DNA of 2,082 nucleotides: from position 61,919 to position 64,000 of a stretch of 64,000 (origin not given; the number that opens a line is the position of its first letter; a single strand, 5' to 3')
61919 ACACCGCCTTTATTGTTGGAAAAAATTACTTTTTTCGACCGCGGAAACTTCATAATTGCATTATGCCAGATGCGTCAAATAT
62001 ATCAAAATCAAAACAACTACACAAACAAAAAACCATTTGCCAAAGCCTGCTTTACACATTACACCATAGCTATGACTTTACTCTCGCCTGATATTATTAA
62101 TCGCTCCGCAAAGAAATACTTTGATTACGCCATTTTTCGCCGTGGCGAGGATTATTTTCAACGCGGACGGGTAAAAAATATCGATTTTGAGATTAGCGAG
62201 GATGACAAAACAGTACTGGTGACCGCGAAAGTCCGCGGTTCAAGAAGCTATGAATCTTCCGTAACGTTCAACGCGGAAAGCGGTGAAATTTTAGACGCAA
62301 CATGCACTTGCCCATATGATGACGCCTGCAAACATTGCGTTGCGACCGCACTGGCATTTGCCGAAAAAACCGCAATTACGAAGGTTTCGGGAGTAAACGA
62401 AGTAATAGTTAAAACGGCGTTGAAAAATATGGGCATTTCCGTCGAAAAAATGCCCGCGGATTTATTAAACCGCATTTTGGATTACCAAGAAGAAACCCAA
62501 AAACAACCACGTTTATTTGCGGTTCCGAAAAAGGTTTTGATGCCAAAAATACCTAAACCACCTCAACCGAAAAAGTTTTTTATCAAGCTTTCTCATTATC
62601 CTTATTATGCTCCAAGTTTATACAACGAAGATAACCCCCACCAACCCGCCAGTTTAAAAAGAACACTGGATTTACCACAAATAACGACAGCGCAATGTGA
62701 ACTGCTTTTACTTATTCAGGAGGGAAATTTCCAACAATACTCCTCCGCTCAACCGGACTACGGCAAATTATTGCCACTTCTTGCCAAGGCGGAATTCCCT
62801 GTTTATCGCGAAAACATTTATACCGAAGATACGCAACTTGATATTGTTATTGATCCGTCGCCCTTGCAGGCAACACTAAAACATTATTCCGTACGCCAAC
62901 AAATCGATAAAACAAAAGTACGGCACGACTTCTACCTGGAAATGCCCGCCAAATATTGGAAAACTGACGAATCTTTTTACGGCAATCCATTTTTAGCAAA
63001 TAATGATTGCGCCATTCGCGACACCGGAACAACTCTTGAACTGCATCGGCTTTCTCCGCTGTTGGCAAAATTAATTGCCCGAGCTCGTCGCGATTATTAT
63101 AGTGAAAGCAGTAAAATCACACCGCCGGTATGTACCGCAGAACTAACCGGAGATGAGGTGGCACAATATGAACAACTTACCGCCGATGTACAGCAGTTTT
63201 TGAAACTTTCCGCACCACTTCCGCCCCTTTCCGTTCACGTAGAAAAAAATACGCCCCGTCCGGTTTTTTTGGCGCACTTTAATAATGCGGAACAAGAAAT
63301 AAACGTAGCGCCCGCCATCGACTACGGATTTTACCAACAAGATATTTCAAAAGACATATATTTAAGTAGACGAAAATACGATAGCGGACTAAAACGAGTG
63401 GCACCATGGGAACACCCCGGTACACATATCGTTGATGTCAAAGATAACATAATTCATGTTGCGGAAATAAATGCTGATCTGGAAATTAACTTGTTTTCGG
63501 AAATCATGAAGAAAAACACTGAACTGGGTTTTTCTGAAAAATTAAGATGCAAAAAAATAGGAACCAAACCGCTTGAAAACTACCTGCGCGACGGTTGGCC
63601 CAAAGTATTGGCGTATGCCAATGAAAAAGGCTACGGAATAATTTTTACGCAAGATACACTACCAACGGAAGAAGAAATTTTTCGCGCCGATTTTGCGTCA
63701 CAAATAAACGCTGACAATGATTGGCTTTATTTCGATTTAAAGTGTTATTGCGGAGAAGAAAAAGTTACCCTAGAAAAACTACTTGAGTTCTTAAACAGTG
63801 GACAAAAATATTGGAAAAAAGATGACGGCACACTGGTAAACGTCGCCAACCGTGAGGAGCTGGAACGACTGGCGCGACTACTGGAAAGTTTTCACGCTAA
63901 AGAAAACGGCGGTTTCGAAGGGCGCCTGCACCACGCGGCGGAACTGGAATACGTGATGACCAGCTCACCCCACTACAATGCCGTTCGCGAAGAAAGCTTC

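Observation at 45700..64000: Compositionally distinct (GC-rich) island with ParA and SWIM/SNF2-type genes: likely horizontally acquired block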

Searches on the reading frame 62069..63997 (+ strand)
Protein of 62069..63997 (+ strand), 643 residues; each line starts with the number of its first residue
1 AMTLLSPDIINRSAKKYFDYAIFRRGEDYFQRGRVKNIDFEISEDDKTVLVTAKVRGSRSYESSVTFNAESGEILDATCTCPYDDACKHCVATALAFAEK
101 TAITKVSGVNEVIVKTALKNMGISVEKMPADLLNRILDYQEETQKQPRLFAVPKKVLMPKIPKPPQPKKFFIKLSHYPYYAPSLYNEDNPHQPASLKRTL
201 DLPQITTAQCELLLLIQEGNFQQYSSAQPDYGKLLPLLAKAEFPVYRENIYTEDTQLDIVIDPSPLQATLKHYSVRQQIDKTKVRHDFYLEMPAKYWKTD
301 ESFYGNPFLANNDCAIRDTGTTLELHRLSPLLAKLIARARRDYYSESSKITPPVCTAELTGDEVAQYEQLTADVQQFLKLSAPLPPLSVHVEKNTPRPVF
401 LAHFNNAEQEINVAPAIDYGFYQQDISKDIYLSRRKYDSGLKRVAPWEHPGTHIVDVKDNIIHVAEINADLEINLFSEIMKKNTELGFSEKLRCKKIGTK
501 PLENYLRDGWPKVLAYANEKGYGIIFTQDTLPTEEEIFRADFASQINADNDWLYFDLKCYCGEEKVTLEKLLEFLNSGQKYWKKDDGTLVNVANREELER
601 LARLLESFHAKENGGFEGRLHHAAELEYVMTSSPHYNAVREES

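Call 38: search_protein_families(library=padloc, proteins=[window:62069-63997:+], max_evalue=0.01)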
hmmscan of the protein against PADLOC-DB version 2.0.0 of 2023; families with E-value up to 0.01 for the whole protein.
window:62069-63997:+ (643 aa): 4 families
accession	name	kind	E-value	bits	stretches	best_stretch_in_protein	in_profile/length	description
PDLC05053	PDC-S62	-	1.3e-11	41.8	1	19-145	19-133/566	-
PDLC02851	DpdE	-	1.3e-09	34.4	1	13-118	11-118/1055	DpdE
PDLC02850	DpdE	-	6.6e-06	22.2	1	22-103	19-93/1282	DpdE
PDLC02842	DpdE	-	0.0003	16.6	1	14-112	39-139/1176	DpdE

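Call 52: find_related_loci(query=window:62069-63997:+, collection=metagenome_contigs, flank=10000)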
Query window:62069-63997:+ (643 aa) in metagenome_contigs; peptide patterns used: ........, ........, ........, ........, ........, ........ (x = any residue, [..] = any of these).
107 stretches matched a pattern, but none encodes a relative of the query by tblastn (E <= 1e-3).

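Call 89: search_protein_families(library=pfam, proteins=[window:62069-63997:+], max_evalue=0.01)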
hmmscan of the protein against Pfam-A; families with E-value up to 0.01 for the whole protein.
window:62069-63997:+ (643 aa): 1 family
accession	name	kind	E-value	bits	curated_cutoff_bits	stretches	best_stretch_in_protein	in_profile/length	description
PF04434.22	SWIM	-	0.00022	21.1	19.6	1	70-96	8-36/38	SWIM zinc finger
